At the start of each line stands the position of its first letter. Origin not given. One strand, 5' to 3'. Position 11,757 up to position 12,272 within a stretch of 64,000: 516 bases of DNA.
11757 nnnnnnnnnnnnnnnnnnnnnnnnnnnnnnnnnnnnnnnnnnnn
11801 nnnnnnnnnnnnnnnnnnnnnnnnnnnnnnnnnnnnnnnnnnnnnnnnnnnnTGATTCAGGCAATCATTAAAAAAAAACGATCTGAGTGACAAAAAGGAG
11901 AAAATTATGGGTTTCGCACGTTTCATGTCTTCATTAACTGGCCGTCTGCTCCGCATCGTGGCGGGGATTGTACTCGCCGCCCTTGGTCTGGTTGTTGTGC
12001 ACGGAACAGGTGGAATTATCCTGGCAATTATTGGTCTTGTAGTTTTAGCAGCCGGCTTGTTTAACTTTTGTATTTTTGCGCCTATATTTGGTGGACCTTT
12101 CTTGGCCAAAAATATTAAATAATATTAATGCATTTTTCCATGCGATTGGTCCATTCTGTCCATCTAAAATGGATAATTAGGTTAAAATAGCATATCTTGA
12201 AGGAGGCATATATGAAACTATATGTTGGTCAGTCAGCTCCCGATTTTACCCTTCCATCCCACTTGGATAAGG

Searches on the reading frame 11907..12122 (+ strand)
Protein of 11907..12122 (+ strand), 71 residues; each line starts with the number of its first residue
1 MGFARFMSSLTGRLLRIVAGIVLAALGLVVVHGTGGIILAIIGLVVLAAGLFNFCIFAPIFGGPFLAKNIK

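Call 62: search_protein_families(library=pfam, proteins=[window:11907-12122:+], max_evalue=0.001)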
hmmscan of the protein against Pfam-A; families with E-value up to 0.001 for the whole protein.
window:11907-12122:+ (71 aa): 1 family
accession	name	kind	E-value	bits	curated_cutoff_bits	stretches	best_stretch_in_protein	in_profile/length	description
PF11127.14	YgaP-like_TM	-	6.7e-10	39.4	25.3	1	11-62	8-59/66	Inner membrane protein YgaP-like, transmembrane domain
